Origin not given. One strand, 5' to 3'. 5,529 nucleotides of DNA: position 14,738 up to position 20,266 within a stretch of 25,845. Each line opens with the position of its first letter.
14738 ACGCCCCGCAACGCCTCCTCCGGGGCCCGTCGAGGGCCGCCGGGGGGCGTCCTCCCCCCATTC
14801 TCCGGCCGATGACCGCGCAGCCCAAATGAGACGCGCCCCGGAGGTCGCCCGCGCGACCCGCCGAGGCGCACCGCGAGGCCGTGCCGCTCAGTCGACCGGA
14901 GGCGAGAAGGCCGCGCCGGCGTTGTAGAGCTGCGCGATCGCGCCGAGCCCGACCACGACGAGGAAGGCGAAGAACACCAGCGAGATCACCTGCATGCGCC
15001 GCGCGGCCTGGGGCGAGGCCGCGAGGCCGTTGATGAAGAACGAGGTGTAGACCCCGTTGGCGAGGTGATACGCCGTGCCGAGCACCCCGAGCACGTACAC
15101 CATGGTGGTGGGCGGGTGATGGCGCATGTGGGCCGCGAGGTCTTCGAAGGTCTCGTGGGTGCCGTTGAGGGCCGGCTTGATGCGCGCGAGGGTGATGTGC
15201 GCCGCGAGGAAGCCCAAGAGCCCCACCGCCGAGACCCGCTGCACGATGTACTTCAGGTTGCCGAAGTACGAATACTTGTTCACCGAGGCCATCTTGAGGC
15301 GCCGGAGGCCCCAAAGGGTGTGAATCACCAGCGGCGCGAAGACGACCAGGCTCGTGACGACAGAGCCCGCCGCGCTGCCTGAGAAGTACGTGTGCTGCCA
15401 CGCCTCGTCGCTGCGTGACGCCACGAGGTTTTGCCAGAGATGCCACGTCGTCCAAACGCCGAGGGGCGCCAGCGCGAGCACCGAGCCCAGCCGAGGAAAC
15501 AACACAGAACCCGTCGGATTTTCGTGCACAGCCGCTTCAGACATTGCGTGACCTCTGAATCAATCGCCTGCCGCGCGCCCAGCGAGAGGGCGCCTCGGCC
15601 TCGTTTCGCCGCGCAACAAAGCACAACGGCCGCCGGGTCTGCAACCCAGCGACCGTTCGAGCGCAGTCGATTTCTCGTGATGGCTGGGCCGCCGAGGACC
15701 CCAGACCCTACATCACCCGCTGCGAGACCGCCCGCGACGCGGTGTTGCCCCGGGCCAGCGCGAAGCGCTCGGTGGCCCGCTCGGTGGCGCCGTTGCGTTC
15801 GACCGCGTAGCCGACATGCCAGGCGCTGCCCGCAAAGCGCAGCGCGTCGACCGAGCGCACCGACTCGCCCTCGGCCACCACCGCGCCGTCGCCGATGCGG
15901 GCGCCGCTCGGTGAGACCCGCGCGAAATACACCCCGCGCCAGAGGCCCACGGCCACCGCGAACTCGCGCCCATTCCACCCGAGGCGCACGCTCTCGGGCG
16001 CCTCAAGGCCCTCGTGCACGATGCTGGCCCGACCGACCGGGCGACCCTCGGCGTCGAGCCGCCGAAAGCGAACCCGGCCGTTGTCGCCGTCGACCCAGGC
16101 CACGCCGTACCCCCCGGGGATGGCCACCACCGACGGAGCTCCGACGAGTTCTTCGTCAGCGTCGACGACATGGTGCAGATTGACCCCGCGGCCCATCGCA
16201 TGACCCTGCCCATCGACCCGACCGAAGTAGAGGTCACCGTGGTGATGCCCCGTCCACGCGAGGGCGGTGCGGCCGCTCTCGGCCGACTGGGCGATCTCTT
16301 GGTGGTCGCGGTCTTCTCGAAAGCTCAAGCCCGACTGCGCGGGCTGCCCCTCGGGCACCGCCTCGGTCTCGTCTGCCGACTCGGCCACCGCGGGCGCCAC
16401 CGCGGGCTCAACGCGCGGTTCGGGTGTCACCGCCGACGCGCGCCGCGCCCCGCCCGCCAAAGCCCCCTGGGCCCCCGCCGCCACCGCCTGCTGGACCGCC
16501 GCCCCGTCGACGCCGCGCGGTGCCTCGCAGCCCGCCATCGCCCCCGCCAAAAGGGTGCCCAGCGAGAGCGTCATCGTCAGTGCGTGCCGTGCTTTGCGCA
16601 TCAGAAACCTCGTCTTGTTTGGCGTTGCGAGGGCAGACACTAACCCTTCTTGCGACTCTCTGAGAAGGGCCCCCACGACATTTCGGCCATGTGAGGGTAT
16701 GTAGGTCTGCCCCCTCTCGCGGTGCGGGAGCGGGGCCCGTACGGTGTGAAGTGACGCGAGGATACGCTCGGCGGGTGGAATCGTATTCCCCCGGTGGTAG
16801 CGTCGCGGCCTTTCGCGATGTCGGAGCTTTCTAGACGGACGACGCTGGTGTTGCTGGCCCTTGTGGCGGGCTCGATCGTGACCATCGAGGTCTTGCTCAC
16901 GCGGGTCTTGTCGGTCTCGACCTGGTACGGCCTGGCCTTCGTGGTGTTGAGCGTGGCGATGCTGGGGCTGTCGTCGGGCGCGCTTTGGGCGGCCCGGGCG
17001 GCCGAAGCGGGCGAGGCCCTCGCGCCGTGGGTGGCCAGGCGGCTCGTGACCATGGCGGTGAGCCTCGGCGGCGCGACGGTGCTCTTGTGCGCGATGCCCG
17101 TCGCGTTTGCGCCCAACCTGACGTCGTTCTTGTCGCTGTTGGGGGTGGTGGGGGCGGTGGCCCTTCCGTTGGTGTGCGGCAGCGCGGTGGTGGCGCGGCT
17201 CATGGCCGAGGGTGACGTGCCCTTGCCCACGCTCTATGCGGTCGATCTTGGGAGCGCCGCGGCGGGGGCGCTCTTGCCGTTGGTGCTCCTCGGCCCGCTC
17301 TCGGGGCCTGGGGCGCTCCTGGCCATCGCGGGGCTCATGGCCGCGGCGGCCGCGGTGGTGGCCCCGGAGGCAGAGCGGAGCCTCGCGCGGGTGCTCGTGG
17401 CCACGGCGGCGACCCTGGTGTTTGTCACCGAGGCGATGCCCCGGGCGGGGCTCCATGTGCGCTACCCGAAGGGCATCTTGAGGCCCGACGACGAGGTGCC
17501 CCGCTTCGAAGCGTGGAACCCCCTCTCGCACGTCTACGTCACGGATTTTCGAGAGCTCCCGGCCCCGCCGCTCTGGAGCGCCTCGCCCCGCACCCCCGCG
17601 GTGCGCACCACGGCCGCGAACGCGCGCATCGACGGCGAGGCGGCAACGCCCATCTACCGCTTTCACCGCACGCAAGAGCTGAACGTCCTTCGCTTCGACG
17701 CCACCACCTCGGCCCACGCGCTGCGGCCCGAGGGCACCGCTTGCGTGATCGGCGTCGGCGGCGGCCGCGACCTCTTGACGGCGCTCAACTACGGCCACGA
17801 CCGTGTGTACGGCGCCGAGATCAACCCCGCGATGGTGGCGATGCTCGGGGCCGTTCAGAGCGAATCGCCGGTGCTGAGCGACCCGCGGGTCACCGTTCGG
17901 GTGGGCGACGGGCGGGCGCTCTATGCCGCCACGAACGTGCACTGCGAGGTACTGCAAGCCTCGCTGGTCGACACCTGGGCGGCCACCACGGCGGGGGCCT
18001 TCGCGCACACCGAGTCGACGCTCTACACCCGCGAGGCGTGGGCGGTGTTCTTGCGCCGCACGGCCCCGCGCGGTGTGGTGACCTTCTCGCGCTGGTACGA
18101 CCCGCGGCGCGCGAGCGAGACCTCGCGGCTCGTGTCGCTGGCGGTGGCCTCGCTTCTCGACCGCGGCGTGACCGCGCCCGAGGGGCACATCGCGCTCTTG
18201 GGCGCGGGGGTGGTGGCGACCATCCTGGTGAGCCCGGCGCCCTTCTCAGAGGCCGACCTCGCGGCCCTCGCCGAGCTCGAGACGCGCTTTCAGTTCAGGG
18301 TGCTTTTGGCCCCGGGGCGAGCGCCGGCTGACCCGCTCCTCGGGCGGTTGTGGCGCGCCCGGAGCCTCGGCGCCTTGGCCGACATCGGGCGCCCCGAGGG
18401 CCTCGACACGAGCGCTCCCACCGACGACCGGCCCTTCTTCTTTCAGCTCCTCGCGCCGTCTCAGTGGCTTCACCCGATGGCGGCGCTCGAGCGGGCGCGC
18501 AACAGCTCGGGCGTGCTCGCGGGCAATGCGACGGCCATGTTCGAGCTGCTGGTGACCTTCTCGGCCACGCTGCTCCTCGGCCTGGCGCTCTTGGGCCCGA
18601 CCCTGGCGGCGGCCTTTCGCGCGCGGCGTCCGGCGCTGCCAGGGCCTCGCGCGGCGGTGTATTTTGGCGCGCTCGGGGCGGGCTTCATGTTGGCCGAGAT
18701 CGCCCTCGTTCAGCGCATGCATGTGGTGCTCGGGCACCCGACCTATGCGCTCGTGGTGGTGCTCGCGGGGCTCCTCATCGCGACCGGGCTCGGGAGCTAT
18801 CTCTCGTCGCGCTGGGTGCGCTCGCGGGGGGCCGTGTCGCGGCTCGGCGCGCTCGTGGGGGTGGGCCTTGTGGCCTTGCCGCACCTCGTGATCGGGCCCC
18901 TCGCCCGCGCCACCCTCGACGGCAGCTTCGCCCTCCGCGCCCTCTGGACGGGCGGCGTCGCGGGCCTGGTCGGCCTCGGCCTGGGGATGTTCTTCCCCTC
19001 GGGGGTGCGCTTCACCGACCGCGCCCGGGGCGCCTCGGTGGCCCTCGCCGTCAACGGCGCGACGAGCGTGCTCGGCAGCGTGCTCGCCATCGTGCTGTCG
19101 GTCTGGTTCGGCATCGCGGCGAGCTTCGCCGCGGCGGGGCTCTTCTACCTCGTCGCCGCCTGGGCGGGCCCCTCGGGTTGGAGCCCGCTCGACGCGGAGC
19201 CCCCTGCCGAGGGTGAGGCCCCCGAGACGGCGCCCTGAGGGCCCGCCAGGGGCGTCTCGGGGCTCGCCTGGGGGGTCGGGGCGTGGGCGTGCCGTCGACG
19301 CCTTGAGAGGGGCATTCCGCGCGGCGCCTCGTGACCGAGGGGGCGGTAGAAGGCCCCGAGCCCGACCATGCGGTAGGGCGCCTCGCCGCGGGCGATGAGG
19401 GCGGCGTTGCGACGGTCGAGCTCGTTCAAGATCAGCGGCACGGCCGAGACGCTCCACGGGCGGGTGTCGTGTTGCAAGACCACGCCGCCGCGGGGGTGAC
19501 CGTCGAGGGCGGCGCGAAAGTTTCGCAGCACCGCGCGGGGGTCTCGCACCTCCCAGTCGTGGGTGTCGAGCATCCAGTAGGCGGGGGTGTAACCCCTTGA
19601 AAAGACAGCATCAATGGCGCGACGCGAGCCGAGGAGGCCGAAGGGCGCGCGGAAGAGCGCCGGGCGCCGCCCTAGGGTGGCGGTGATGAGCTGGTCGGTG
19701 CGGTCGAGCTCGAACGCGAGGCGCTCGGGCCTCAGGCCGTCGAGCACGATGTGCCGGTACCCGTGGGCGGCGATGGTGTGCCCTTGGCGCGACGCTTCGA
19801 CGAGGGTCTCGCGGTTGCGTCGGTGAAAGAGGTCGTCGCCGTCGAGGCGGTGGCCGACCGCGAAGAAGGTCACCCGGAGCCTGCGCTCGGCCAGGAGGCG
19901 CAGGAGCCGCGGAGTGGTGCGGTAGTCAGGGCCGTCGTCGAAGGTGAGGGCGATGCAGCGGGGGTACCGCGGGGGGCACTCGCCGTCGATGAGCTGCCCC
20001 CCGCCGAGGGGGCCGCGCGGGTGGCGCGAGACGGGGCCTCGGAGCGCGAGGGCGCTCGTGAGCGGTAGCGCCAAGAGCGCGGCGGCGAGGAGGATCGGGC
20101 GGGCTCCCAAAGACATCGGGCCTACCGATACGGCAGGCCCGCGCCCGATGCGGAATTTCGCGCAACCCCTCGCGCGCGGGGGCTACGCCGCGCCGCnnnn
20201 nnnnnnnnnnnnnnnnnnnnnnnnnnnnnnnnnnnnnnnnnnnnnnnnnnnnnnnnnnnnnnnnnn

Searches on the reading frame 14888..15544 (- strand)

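Call 18: search_protein_families(library=pfam, proteins=[window:14888-15544:-], max_evalue=0.001)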
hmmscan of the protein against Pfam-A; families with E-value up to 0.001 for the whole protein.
window:14888-15544:- (218 aa): 1 family
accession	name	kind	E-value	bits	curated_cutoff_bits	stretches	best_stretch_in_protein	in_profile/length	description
PF01127.27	Sdh_cyt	-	1.6e-11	44.8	25.8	1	99-197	23-120/122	Succinate dehydrogenase/Fumarate reductase transmembrane subunit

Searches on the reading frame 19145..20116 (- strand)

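Call 11: search_protein_families(library=pfam, proteins=[window:19145-20116:-], max_evalue=0.01)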
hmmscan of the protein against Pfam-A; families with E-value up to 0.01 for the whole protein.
window:19145-20116:- (323 aa): 1 family
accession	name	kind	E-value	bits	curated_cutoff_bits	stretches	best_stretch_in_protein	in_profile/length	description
PF01522.26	Polysacc_deac_1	-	5.2e-24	85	23.1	1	52-176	6-121/124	Polysaccharide deacetylase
